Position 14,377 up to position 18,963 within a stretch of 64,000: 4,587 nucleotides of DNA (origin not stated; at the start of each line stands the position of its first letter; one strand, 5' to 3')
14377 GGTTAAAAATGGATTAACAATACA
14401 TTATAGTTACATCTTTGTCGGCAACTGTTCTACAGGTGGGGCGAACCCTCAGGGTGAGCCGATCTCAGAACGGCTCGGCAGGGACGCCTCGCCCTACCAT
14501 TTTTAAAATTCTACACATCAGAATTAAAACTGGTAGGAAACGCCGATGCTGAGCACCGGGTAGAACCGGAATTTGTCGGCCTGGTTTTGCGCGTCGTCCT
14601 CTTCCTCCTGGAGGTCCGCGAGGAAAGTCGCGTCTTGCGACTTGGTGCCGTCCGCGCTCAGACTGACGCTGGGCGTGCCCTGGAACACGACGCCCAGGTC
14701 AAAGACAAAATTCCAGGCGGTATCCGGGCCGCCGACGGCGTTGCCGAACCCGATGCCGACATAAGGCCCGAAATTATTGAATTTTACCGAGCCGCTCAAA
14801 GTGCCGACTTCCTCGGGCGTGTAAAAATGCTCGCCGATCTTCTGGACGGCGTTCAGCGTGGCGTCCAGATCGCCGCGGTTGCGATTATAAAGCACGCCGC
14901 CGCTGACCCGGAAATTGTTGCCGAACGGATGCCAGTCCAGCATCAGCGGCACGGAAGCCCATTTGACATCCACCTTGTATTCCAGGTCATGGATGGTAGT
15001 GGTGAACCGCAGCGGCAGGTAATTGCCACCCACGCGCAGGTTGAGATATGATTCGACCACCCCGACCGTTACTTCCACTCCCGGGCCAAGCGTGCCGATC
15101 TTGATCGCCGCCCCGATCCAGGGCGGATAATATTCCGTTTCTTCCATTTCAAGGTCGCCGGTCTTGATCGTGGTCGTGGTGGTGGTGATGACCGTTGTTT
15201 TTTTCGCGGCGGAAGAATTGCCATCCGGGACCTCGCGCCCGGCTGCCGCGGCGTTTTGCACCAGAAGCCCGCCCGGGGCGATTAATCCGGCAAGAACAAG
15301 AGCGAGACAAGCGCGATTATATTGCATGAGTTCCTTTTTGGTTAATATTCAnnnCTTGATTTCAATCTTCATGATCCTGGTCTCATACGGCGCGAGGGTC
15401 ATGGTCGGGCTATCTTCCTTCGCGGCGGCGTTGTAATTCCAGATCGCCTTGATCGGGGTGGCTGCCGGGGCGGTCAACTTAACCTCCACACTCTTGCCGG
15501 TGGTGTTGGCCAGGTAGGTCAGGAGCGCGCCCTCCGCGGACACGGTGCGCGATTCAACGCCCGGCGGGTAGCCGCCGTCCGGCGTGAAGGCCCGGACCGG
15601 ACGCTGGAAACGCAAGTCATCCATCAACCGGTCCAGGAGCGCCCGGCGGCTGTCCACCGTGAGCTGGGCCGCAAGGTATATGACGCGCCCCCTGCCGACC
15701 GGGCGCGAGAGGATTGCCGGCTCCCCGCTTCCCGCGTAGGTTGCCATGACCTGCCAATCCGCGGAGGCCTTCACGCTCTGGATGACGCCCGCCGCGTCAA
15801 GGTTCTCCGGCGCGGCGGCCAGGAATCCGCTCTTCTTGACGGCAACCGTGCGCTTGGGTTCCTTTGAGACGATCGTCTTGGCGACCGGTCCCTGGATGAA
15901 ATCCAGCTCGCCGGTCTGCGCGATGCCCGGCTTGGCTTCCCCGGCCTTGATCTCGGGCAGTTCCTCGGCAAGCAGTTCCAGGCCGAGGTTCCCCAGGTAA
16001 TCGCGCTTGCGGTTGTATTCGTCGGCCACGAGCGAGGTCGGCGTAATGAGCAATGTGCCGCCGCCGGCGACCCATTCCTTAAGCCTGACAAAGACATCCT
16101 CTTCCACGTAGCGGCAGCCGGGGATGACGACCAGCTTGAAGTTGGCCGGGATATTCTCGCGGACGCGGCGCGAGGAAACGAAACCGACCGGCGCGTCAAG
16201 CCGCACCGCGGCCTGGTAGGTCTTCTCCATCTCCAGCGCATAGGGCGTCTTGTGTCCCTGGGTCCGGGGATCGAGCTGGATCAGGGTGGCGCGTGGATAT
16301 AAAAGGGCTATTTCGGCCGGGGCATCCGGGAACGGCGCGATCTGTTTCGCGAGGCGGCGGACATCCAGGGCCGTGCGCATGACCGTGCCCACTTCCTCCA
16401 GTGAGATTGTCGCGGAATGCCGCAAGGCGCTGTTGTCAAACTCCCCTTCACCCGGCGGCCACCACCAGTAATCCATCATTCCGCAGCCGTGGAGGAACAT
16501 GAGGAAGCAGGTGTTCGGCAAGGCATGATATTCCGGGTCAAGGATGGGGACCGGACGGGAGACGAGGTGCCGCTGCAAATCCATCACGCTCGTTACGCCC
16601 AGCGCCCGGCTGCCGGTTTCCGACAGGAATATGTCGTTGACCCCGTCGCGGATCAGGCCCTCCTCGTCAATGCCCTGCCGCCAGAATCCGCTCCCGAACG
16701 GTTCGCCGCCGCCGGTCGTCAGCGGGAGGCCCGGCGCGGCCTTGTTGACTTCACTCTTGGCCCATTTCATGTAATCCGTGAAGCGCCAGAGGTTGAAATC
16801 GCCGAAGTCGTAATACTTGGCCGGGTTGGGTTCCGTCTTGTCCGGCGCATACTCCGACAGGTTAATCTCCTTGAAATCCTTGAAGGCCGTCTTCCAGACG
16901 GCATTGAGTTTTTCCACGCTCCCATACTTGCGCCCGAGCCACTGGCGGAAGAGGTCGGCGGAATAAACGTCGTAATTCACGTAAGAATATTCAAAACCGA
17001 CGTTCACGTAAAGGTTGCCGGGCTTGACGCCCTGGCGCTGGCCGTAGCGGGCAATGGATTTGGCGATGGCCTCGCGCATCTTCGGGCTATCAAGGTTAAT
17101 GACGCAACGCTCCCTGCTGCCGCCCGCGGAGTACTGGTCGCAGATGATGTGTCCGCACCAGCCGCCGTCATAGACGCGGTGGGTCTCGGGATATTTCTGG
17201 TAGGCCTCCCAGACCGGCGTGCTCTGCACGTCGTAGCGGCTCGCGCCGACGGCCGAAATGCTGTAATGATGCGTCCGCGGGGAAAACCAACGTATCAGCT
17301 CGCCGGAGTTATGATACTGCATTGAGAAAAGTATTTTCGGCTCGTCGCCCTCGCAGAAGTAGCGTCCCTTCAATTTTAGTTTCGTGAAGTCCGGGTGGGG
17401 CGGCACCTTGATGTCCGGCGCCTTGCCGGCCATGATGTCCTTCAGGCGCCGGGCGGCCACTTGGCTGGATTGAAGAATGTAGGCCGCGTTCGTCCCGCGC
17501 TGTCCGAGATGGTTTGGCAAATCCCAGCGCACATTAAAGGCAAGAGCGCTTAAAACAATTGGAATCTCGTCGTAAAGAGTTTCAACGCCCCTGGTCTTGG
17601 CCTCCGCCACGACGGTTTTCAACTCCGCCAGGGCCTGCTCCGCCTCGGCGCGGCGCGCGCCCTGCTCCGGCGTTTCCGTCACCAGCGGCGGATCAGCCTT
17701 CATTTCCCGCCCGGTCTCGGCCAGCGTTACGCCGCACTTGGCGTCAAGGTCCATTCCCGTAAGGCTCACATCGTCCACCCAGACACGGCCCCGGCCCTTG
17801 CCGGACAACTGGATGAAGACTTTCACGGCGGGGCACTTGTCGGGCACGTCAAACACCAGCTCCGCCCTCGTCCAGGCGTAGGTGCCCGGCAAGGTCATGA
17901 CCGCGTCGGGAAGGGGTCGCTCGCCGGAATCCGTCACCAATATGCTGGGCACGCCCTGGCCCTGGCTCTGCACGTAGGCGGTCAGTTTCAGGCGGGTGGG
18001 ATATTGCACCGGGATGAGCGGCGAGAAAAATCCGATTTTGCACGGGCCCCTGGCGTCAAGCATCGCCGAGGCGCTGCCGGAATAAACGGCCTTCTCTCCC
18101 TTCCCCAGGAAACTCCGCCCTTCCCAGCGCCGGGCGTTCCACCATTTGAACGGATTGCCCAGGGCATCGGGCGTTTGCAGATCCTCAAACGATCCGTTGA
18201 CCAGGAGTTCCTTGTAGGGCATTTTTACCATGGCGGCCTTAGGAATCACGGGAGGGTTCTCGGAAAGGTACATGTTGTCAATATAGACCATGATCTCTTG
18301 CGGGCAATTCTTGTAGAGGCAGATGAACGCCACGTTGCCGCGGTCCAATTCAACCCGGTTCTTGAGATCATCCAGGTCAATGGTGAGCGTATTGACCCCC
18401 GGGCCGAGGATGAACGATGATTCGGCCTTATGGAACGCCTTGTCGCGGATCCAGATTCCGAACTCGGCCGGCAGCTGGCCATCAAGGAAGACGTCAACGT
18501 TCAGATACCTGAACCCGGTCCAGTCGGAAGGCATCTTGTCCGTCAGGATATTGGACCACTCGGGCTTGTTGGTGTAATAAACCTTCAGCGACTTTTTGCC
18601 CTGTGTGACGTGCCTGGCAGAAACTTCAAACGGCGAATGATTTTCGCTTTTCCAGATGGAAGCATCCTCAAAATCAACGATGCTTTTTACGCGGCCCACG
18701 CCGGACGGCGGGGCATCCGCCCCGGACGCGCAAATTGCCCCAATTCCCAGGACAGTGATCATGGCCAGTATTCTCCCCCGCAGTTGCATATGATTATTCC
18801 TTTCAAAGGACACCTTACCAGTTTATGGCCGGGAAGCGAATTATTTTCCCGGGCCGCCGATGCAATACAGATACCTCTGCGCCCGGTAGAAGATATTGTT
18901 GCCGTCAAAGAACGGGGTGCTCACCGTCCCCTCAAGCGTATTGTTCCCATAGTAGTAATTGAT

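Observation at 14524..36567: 22-kb glycan-utilisation-like locus built around five paralogs of a secreted PQQ-like beta-propeller protein interleaved with glycoside hydrolases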

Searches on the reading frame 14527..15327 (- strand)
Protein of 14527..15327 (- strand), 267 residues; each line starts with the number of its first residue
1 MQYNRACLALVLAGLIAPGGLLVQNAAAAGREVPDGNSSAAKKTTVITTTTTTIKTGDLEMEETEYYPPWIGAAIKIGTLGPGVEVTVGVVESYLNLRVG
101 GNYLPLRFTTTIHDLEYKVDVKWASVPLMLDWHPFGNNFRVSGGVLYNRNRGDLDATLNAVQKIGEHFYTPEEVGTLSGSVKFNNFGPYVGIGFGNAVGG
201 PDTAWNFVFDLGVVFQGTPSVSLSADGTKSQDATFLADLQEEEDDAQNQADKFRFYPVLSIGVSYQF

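Call 3: search_protein_families(library=pfam, proteins=[window:14527-15327:-], max_evalue=0.01)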
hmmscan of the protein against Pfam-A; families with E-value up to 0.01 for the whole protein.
window:14527-15327:- (267 aa): 0 families

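Call 35: search_protein_families(library=pfam, proteins=[window:14527-15327:-], max_evalue=10)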
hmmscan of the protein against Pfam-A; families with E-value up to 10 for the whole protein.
window:14527-15327:- (267 aa): 1 family
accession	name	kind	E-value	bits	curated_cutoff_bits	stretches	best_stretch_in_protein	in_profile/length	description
PF13505.12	OMP_b-brl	-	0.038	14.6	28.7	1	135-267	54-175/175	Outer membrane protein beta-barrel domain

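Call 48: search_protein_families(library=ncbifam, proteins=[window:14527-15327:-], max_evalue=0.01)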
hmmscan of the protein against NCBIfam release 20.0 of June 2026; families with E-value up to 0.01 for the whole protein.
window:14527-15327:- (267 aa): 1 family
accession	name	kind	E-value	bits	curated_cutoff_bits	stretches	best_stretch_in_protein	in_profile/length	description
NF038067.1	OMP_CarO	equivalog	4.9e-15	55.6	300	1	60-267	32-249/249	ornithine uptake porin CarO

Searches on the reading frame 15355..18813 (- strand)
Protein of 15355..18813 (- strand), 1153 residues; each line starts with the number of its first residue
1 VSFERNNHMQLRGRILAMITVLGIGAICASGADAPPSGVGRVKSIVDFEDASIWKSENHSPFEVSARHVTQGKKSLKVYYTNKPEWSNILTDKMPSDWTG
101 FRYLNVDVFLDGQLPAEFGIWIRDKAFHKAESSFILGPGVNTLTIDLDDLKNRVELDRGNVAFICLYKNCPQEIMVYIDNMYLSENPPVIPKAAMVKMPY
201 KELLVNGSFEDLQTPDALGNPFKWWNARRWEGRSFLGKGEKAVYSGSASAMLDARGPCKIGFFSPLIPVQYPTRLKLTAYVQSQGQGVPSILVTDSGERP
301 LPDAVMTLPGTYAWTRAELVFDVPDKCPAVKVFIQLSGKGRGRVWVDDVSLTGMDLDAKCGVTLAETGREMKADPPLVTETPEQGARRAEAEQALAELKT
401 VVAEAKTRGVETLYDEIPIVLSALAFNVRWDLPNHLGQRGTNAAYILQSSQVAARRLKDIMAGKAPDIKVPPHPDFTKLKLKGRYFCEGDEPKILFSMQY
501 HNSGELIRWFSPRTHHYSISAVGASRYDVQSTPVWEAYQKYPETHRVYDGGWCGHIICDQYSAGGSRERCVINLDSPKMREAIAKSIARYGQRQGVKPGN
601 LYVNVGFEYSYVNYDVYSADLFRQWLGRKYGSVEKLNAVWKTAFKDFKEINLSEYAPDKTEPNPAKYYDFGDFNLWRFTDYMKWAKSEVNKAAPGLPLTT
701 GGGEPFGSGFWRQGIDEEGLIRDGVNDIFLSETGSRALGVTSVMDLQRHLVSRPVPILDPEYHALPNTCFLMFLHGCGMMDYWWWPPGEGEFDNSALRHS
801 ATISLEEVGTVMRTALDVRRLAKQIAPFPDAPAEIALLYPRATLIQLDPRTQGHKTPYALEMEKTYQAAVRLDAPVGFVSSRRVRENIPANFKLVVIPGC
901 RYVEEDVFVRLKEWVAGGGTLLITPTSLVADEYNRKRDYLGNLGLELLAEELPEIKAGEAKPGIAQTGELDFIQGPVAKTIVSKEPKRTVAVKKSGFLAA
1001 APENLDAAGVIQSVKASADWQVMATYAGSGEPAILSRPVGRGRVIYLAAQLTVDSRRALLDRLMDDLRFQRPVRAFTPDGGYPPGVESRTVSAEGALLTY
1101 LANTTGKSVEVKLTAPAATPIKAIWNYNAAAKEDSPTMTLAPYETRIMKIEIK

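Call 3: search_protein_families(library=pfam, proteins=[window:15355-18813:-], max_evalue=0.01)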
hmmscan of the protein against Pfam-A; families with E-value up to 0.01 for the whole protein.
window:15355-18813:- (1153 aa): 3 families
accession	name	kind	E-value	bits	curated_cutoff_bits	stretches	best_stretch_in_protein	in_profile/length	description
PF08532.16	Glyco_hydro_42M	-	3.3e-16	59.9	25.8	2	833-937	1-103/207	Beta-galactosidase trimerisation domain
PF02449.21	Glyco_hydro_42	-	2.2e-14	54.1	21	1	532-700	72-235/376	Beta-galactosidase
PF01373.23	Glyco_hydro_14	-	0.0021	17.6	27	1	611-691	179-251/402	Glycosyl hydrolase family 14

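Call 48: search_protein_families(library=ncbifam, proteins=[window:15355-18813:-], max_evalue=0.01)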
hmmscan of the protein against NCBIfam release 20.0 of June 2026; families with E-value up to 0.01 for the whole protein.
window:15355-18813:- (1153 aa): 1 family
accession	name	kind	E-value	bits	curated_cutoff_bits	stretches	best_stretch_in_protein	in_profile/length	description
NF041127.1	exo_beta_glucsam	equivalog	0.0014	16.8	1500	0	615-689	197-266/782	exo-beta-D-glucosaminidase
